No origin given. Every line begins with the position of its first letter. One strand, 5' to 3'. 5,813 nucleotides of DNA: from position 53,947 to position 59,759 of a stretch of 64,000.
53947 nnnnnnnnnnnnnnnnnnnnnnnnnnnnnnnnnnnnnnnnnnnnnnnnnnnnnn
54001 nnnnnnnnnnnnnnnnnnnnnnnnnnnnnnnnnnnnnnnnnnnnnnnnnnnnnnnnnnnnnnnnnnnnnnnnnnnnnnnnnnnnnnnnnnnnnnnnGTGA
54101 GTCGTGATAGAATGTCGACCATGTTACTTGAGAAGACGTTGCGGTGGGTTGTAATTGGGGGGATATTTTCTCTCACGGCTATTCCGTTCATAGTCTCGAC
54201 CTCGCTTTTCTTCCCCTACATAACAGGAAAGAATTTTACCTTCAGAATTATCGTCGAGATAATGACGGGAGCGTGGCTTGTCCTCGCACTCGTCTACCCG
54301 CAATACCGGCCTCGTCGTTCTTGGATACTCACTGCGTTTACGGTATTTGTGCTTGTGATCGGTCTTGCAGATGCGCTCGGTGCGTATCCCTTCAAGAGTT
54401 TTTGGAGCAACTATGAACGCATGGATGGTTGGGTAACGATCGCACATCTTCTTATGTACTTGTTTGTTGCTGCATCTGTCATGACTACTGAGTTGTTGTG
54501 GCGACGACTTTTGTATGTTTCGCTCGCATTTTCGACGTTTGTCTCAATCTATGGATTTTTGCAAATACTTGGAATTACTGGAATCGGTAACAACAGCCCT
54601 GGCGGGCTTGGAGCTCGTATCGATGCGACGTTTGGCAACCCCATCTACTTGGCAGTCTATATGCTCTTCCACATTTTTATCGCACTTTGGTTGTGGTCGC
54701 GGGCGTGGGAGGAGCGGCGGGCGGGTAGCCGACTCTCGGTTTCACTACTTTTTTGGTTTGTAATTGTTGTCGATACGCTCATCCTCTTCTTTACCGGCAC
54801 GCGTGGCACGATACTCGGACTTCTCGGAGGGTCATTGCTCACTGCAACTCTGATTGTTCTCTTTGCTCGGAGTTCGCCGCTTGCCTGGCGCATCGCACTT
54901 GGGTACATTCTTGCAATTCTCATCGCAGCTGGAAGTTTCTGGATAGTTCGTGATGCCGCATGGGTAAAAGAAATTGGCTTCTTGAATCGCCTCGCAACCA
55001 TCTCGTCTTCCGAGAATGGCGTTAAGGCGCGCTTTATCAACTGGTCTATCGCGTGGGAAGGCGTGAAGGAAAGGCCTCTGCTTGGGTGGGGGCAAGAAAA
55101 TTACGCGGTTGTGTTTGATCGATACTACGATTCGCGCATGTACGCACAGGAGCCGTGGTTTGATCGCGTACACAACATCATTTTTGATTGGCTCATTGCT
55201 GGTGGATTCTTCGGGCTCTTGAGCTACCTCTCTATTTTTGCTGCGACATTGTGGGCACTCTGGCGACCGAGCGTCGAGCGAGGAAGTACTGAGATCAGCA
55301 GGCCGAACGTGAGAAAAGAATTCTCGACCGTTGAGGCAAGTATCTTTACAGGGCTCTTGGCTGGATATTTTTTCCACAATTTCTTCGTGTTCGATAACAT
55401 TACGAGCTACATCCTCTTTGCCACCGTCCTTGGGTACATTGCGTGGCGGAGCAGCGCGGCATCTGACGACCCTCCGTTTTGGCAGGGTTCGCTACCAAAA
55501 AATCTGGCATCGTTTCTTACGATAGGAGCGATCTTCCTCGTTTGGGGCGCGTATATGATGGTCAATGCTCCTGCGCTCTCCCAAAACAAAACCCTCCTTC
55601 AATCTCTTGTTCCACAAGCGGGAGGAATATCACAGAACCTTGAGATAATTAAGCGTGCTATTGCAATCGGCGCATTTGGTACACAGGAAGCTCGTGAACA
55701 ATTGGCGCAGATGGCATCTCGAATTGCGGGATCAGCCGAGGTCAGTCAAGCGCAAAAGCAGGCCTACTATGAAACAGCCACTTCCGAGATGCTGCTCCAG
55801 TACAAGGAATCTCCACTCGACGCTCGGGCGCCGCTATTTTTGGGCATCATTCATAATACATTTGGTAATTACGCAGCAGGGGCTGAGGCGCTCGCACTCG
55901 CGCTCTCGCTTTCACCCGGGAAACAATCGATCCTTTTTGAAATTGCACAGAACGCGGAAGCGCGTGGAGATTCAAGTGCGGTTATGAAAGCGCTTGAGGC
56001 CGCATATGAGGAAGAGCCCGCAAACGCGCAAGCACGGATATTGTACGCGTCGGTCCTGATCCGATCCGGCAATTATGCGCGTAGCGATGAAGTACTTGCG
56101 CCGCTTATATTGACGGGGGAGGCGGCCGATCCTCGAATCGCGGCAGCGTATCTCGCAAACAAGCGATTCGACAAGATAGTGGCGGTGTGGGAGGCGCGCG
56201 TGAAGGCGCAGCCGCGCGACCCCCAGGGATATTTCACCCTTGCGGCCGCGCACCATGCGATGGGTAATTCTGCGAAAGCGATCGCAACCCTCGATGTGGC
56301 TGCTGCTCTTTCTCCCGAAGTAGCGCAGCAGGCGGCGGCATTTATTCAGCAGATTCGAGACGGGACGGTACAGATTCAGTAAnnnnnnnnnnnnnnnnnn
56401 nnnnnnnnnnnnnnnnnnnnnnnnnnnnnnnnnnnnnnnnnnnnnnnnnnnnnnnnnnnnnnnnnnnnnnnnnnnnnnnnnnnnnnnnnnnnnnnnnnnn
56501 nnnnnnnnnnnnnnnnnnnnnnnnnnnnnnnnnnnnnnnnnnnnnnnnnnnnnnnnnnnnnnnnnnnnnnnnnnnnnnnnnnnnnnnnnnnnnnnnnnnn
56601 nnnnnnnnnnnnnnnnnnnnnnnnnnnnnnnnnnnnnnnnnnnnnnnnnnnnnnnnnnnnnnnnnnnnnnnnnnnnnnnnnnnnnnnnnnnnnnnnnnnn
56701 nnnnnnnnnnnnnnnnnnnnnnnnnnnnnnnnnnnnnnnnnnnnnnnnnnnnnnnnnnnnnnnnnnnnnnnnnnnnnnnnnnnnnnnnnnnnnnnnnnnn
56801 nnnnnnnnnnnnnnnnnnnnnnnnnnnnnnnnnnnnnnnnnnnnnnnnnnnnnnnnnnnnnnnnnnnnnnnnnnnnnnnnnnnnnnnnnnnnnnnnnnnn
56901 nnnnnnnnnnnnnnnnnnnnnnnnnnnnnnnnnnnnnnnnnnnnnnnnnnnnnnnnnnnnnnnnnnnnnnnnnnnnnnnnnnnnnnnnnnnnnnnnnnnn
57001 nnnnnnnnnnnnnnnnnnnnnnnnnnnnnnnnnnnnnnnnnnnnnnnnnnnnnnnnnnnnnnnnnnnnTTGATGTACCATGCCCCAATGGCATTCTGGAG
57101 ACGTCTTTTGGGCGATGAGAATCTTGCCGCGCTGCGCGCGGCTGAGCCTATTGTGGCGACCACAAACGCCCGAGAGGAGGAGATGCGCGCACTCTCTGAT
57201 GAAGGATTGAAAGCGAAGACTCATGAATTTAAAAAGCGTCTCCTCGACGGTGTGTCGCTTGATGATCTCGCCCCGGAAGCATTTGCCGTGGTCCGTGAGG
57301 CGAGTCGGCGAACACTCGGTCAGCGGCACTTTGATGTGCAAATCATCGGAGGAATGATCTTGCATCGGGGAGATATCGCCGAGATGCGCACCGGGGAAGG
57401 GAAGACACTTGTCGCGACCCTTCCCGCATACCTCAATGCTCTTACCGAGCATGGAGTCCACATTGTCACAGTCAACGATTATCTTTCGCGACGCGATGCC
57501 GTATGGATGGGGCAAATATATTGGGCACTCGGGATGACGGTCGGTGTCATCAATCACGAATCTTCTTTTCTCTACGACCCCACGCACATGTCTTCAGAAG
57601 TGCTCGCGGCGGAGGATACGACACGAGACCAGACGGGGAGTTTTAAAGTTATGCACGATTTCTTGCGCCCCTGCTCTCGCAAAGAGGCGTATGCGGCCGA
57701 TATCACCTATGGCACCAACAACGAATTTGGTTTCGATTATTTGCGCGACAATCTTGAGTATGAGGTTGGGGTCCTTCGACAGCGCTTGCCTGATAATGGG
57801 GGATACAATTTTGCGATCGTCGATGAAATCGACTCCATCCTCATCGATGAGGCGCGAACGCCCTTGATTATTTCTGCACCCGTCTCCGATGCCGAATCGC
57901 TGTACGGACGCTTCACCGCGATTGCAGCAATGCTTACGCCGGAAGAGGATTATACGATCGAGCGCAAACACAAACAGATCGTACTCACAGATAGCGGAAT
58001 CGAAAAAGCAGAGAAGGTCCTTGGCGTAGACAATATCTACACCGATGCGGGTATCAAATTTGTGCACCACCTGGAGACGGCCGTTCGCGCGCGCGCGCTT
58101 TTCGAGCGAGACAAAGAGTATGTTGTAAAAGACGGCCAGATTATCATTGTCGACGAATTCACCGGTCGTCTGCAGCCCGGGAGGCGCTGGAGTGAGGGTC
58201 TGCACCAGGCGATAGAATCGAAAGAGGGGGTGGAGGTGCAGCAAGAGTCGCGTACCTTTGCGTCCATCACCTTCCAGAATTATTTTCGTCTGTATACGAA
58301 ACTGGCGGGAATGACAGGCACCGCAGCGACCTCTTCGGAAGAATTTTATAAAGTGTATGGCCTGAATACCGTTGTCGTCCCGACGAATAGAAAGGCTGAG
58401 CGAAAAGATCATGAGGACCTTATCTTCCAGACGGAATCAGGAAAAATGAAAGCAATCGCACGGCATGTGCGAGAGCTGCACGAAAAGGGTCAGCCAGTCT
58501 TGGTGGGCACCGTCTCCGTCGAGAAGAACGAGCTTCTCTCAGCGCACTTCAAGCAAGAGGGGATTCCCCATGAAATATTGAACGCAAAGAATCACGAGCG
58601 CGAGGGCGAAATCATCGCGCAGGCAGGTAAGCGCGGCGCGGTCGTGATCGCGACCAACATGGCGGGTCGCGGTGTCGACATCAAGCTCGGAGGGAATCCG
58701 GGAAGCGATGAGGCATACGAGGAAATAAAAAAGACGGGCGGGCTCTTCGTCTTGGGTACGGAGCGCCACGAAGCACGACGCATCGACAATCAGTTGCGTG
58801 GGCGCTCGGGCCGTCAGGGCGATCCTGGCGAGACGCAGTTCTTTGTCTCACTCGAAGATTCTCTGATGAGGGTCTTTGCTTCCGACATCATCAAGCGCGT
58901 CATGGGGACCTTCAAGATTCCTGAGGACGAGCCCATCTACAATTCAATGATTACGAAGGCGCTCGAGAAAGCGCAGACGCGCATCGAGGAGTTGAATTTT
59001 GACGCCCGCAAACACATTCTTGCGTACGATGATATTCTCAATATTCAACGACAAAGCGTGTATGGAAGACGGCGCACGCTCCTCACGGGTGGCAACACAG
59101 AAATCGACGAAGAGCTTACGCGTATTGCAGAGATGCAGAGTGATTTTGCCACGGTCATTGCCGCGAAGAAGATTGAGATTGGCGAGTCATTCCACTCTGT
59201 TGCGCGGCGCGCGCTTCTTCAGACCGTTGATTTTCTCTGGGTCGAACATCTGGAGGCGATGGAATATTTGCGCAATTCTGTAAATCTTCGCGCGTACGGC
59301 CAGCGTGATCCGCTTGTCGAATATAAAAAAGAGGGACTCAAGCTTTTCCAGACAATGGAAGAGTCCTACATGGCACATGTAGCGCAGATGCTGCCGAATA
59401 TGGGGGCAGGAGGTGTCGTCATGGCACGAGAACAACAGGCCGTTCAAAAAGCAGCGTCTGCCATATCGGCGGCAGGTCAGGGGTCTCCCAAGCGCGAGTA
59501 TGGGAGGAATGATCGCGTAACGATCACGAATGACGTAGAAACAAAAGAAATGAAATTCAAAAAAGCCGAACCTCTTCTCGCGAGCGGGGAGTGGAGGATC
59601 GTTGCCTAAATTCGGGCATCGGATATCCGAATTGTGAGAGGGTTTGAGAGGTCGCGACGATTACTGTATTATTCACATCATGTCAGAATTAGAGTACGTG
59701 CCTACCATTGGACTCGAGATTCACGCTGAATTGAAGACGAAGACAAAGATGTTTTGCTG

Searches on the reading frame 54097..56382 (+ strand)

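Call 4: search_protein_families(library=pfam, proteins=[window:54097-56382:+], max_evalue=0.01)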
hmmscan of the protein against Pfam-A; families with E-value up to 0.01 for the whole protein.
window:54097-56382:+ (761 aa): 12 families
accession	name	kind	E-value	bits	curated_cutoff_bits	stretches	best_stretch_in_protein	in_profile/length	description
PF04932.20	Wzy_C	-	1.9e-15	57.4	31.7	1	222-378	2-149/149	O-Antigen ligase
PF13428.12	TPR_14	-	8.7e-09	35.7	23.5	0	681-717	7-43/44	Tetratricopeptide repeat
PF23914.1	TPR_CcmH_CycH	-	3.8e-07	30.5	42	1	568-666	42-143/158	Cytochrome c-type biogenesis protein H TPR domain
PF13371.12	TPR_9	-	8.5e-07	29.3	35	1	683-748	3-67/73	Tetratricopeptide repeat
PF14559.12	TPR_19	-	1.1e-06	29.3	25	1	622-684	3-64/68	Tetratricopeptide repeat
PF13431.12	TPR_17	-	1.6e-05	25.2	24.4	0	703-730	7-34/34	Tetratricopeptide repeat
PF13432.12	TPR_16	-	2.8e-05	24.9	32.7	0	616-662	3-49/65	Tetratricopeptide repeat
PF14561.12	TPR_20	-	5.2e-05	23.9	25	0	698-732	11-45/90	Tetratricopeptide repeat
PF07719.23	TPR_2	-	0.00052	20.4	27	0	710-741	2-33/34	Tetratricopeptide repeat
PF12895.13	ANAPC3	-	0.00081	20.1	27.2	0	632-667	11-46/82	Anaphase-promoting complex, cyclosome, subunit 3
PF13181.12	TPR_8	-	0.00091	19.7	25.7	0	710-740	2-32/34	Tetratricopeptide repeat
PF13429.12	TPR_15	-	0.0088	15.9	26.2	1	610-729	146-268/280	Tetratricopeptide repeat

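Call 5: search_protein_families(library=ncbifam, proteins=[window:54097-56382:+], max_evalue=0.01)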
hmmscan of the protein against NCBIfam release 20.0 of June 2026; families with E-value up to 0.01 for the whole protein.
window:54097-56382:+ (761 aa): 6 families
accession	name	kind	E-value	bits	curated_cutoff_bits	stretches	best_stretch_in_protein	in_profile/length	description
NF040959.1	MamA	equivalog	4.7e-11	42.5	200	1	610-744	37-174/204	magnetosome protein MamA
TIGR02917.1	PEP_TPR_lipo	equivalog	7.4e-09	34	312.2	1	590-744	513-672/899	XrtA/PEP-CTERM system TPR-repeat protein PrsT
TIGR02552.1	LcrH_SycD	equivalog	2.4e-05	24.1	104.8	1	681-745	58-122/136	SycD/LcrH family type III secretion system chaperone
NF052415.1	T3SS_chap_SctY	equivalog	0.00044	20.7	70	0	682-748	13-79/106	type III secretion apparatus assembly chaperone SctY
NF033920.0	C39_PA2778_fam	equivalog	0.0021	17.5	150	0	590-666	170-246/255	PA2778 family cysteine peptidase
TIGR03939.1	PGA_TPR_OMP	equivalog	0.0025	16.1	366.65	0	624-755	33-168/800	poly-beta-1,6 N-acetyl-D-glucosamine export porin PgaA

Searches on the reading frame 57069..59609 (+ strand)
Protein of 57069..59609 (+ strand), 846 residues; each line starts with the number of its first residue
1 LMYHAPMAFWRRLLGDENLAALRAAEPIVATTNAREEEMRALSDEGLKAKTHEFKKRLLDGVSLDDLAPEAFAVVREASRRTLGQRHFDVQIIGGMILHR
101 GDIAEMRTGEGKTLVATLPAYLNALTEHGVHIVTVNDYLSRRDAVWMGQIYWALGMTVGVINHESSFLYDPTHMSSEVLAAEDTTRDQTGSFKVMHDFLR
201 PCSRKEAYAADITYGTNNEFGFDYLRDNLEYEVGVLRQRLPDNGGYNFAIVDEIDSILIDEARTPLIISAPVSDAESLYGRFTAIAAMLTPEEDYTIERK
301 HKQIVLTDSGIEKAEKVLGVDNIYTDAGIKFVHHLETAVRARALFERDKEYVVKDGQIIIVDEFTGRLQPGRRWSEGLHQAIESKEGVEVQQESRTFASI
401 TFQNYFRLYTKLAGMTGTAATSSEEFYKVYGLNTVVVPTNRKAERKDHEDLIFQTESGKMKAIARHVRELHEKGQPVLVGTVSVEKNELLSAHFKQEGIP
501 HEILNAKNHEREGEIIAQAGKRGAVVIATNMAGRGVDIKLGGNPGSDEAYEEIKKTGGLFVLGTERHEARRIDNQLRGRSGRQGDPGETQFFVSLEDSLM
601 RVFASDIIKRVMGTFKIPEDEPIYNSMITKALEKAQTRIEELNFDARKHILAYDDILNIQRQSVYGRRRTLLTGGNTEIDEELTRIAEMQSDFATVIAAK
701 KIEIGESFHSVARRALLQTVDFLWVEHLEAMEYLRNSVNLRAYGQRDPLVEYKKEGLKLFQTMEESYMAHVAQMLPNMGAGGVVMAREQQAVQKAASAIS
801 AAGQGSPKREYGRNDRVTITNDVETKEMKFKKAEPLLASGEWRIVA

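Call 9: search_protein_families(library=pfam, proteins=[window:57069-59609:+], max_evalue=0.001)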
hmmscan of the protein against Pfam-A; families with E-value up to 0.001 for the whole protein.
window:57069-59609:+ (846 aa): 4 families
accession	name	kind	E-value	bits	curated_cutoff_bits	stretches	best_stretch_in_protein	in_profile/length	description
PF07517.20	SecA_DEAD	-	1e-115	386.4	24.6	1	12-426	3-289/290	SecA DEAD-like domain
PF21090.3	P-loop_SecA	-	3.7e-78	262.3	27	2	444-545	3-104/205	SecA P-loop domain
PF07516.18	SecA_SW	-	4.1e-43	148.2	26.7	2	690-776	112-197/200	SecA Wing and Scaffold domain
PF01043.26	SecA_PP_bind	-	5.4e-41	140.1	23.5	1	276-383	3-110/110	SecA preprotein cross-linking domain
